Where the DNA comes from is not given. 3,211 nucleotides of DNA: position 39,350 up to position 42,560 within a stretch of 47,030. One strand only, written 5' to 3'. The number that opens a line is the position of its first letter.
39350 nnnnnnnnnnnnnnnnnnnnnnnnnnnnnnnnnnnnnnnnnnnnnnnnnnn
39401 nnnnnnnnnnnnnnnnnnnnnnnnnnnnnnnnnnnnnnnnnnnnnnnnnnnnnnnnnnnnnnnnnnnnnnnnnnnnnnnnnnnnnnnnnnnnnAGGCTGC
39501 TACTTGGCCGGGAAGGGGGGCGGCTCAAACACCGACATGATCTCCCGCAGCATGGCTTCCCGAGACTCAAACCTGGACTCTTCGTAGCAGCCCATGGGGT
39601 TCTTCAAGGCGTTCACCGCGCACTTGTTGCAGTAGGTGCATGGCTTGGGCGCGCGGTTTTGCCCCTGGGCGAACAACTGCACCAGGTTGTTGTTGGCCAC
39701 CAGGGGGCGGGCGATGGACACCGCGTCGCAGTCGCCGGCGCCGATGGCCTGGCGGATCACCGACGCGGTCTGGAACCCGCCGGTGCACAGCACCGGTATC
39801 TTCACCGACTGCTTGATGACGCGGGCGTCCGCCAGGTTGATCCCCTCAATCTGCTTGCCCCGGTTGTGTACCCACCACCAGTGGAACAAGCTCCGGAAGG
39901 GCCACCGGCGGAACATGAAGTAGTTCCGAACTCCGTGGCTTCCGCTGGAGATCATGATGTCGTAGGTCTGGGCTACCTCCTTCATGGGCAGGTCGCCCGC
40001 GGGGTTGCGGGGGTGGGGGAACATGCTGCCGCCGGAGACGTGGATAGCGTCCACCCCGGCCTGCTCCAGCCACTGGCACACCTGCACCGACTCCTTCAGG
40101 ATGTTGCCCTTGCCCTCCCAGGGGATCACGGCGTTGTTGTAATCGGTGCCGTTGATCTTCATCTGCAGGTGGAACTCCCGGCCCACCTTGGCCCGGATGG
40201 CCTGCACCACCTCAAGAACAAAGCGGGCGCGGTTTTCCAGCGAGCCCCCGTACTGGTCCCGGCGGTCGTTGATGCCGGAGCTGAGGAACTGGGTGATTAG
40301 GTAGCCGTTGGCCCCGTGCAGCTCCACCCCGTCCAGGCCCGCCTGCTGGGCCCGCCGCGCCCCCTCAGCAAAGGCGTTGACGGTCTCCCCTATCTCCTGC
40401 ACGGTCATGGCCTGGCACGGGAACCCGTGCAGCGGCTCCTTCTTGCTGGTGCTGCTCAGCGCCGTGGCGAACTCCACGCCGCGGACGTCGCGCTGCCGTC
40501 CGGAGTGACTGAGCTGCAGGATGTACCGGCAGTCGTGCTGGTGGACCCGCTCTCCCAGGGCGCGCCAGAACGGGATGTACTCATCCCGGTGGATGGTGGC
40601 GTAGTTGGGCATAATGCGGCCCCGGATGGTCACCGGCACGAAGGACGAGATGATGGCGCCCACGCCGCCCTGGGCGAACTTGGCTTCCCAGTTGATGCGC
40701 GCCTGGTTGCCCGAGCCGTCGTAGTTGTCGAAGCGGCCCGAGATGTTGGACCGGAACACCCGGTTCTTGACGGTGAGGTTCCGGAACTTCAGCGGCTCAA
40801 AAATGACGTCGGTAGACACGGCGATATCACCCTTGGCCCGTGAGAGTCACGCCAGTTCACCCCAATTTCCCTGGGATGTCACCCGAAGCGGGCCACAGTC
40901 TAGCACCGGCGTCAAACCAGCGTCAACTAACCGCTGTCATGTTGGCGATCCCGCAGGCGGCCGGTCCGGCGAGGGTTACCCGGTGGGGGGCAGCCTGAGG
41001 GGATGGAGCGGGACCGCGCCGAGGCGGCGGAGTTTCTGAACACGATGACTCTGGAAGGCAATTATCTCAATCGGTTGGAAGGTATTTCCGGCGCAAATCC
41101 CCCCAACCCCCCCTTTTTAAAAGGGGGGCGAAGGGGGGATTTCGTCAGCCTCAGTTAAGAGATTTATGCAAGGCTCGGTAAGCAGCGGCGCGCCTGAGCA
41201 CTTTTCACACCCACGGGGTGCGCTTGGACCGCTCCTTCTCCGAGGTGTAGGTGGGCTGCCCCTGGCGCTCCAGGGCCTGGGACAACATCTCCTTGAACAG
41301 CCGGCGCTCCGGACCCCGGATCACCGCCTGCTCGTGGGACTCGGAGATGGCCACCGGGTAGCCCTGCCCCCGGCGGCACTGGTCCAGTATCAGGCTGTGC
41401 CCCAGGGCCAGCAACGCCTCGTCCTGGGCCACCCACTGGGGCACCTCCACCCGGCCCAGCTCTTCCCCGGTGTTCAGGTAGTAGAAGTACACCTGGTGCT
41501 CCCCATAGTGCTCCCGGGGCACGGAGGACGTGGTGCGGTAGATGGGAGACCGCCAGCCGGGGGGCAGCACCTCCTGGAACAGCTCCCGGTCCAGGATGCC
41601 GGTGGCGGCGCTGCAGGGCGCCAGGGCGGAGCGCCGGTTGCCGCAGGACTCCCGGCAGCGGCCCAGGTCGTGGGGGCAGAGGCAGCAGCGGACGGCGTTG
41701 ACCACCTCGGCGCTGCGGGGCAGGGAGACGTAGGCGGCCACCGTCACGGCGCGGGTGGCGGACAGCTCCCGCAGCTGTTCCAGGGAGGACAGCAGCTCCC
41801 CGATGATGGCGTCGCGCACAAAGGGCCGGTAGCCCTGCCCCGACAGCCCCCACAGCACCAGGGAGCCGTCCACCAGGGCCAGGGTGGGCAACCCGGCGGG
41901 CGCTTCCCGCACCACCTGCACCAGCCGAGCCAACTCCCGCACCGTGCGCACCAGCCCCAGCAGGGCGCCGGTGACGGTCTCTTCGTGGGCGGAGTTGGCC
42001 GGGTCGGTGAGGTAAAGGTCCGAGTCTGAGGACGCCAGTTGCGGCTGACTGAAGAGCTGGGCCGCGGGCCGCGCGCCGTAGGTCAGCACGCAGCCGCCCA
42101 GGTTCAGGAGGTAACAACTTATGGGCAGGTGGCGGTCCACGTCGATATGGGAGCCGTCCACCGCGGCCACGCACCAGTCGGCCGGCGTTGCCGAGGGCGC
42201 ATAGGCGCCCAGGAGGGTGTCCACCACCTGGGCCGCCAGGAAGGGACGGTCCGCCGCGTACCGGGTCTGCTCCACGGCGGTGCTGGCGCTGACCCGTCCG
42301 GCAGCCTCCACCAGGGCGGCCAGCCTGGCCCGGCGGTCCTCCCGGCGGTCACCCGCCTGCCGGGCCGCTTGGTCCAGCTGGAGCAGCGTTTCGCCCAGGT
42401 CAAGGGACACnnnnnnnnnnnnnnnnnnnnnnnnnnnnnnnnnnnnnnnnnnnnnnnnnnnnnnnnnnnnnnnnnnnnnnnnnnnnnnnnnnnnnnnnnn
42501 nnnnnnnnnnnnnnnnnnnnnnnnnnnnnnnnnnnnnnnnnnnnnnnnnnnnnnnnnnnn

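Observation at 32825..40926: Candidate bacterial oxylipin / lipid-peroxide pathway: OYE, dihaem CCP-like cytochrome, COX/alpha-DOX-like dioxygenase, membrane protein, plus split patatin lipase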

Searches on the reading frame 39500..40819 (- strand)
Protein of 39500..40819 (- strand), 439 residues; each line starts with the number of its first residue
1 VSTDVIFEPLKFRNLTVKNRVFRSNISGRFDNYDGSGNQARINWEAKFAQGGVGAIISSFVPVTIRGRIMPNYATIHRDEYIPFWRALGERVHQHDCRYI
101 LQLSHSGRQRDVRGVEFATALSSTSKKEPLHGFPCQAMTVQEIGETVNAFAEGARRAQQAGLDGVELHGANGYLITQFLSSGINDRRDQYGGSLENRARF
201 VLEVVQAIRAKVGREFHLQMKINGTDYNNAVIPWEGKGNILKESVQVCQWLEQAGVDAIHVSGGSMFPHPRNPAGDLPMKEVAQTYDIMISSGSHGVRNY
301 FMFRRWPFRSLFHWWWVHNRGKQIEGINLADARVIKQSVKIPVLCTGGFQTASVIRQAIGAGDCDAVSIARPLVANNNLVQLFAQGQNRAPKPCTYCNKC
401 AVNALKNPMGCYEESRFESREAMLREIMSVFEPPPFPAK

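Call 3: search_protein_families(library=pfam, proteins=[window:39500-40819:-], max_evalue=0.01)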
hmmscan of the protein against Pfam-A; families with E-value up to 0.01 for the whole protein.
window:39500-40819:- (439 aa): 2 families
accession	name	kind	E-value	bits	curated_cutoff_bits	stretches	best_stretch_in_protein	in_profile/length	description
PF00724.26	Oxidored_FMN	-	9.4e-63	213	27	2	6-266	2-262/342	NADH:flavin oxidoreductase / NADH oxidase family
PF01207.24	Dus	-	2.7e-06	27.2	20.4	1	322-407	166-252/311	Dihydrouridine synthase (Dus)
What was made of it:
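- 39500..40819 (-): Ene-reductase of the Old Yellow Enzyme family with a C-terminal 4-Cys [4Fe-4S]-type motif and no NAD(P)H/FAD domain (439 aa). Oxidored_FMN 9e-63 (call 3).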

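Call 4: search_protein_families(library=ncbifam, proteins=[window:39500-40819:-], max_evalue=0.01)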
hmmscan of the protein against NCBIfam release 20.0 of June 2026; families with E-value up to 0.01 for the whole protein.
window:39500-40819:- (439 aa): 11 families
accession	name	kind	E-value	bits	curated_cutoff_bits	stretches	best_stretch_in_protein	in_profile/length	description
NF041087.1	bile_acid_BaiCD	equivalog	4.8e-54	183.6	825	2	5-266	3-254/642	bile acid Fe-S flavoenzyme BaiCD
TIGR03997.1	mycofact_OYE_2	equivalog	1.7e-52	178.7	793.15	2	6-264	2-252/645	mycofactocin system FadH/OYE family oxidoreductase 2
NF045599.1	bili_reduct_long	exception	2.3e-52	178.2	750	2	6-262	1-253/641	bilirubin reductase, long form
NF045592.1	bili_reduct_N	equivalog_domain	1e-51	176.2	425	2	6-262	2-250/363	bilirubin reductase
NF010047.0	PRK13523.1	equivalog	3e-47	161.3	431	1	5-268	4-255/339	NADPH dehydrogenase NamA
NF006101.0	PRK08255.1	equivalog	9e-44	149.7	1078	1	5-269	398-665/768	bifunctional salicylyl-CoA 5-hydroxylase/oxidoreductase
NF007899.0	PRK10605.1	subfamily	4.6e-35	121.5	403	2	136-213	150-227/365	N-ethylmaleimide reductase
TIGR03996.1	mycofact_OYE_1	hypoth_equivalog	9.7e-22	77.2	627.9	2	47-225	42-214/633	mycofactocin system FadH/OYE family oxidoreductase 1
TIGR00737.1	nifR3_yhdG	equivalog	0.00069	18.9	293.3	1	333-380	185-232/319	tRNA dihydrouridine synthase DusB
NF007838.0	PRK10550.1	equivalog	0.0018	17.3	395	0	319-391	173-245/312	tRNA dihydrouridine(16) synthase DusC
TIGR03572.1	WbuZ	equivalog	0.002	17.6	299.7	1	324-371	181-228/232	glycosyl amidation-associated protein WbuZ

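Call 40: search_solved_structures(query=window:39500-40816:-, max_evalue=1e-10, show_alignments=2)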
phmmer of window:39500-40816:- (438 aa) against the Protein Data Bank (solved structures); distinct sequences matched with E-value up to 1e-10: 138 (the best 60 are shown).
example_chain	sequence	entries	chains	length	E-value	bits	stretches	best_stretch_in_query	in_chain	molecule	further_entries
9iuv_A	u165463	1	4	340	7.1e-39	137.1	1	4-281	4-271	NADPH dehydrogenase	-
8e5h_A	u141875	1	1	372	8.8e-39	136.8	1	5-262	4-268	NADH:flavin oxidoreductase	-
3gr7_A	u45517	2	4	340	6.6e-37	130.6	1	4-283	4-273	NADPH dehydrogenase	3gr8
1ps9_A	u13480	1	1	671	1.5e-36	129.4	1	5-261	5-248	2,4-dienoyl-CoA reductase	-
8x0j_A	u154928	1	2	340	4.2e-35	124.6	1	4-282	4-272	NADPH dehydrogenase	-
1z41_A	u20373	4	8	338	2.3e-32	115.6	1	5-266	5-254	Probable NADH-dependent flavin oxidoreductase yqjM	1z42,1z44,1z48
3krz_A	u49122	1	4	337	3.8e-32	114.9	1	4-229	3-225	NADH:flavin oxidoreductase/NADH oxidase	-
4ab4_A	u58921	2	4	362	3.9e-32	114.9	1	4-207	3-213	XENOBIOTIC REDUCTASE B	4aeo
3kru_A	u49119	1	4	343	4e-32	114.8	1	4-229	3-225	NADH:flavin oxidoreductase/NADH oxidase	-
3hf3_A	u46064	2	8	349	1.2e-31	113.2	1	4-272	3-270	Chromate reductase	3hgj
8uaj_A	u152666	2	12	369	1.3e-31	113.1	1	4-272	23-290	NADPH dehydrogenase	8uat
5nux_A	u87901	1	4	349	4e-31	111.5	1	4-272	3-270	Chromate reductase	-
7tnb_AAA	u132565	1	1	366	6.6e-31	110.8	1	5-208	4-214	NADH:flavin oxidoreductase/NADH oxidase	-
5ogt_A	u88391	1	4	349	7.6e-31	110.6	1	4-272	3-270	Chromate reductase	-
7fev_A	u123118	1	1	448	9.6e-31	110.3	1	7-265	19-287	FMN binding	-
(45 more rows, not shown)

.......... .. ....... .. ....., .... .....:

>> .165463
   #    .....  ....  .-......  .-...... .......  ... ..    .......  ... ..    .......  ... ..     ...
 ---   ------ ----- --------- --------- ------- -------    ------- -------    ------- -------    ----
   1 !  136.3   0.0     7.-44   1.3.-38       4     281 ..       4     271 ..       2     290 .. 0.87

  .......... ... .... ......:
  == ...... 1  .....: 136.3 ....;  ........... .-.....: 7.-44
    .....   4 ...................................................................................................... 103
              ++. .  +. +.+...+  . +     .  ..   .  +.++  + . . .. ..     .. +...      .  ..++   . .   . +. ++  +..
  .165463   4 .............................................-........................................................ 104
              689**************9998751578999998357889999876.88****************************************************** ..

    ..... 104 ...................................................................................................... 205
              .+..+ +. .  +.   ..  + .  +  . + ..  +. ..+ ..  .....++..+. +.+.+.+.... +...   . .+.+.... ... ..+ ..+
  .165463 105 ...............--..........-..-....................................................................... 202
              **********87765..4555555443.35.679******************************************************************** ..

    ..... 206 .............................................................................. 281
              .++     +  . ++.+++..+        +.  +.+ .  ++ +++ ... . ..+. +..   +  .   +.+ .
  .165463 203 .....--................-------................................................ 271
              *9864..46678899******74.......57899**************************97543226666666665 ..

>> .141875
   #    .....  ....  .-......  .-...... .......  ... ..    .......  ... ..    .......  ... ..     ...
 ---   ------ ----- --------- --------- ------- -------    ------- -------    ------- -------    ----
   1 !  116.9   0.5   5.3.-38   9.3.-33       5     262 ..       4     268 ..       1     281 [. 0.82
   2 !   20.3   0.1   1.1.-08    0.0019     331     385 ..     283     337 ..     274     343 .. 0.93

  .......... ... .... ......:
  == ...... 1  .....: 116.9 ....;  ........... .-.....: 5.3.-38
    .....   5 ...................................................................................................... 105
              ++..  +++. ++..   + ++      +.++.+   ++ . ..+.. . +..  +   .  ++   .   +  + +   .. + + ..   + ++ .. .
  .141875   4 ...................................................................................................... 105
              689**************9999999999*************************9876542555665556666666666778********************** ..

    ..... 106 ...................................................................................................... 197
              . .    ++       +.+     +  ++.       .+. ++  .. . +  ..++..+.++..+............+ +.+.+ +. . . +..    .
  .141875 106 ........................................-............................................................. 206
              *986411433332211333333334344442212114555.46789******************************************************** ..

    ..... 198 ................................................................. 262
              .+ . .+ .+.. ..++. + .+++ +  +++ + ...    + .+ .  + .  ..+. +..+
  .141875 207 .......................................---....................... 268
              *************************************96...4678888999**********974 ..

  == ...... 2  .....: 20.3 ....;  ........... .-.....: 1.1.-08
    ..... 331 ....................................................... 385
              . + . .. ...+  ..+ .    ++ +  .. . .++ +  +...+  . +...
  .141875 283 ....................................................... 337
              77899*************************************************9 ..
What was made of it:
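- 39500..40819 (-): The closest structures are YqjM-type OYEs and the N-terminal domain of FadH (call 40).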

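Call 72: search_protein_families(library=padloc, proteins=[window:39500-40819:-], max_evalue=0.001)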
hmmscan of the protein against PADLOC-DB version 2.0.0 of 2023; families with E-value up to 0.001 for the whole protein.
window:39500-40819:- (439 aa): 0 families

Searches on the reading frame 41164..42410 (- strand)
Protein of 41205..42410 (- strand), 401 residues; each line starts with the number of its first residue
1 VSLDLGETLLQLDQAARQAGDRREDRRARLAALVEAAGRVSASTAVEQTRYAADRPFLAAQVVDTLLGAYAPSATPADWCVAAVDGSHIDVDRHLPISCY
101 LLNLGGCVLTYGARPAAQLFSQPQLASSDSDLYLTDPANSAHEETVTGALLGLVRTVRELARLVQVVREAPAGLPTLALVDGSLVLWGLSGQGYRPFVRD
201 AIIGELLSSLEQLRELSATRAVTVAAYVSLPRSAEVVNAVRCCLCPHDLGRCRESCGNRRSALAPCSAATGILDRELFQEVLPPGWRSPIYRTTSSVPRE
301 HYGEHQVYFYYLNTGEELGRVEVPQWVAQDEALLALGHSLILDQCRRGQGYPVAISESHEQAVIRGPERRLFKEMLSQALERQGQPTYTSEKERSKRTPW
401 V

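Call 41: search_protein_families(library=pfam, proteins=[window:41164-42174:-], max_evalue=0.001)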
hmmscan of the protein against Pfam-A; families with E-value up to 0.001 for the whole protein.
window:41164-42174:- (336 aa): 0 families

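Call 43: search_protein_families(library=pfam, proteins=[window:41205-42410:-], max_evalue=0.001)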
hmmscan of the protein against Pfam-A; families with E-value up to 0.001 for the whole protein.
window:41205-42410:- (401 aa): 1 family
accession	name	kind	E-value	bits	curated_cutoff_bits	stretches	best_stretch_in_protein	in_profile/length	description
PF09376.16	NurA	-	6.4e-25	88.5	21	1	81-364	3-254/254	NurA domain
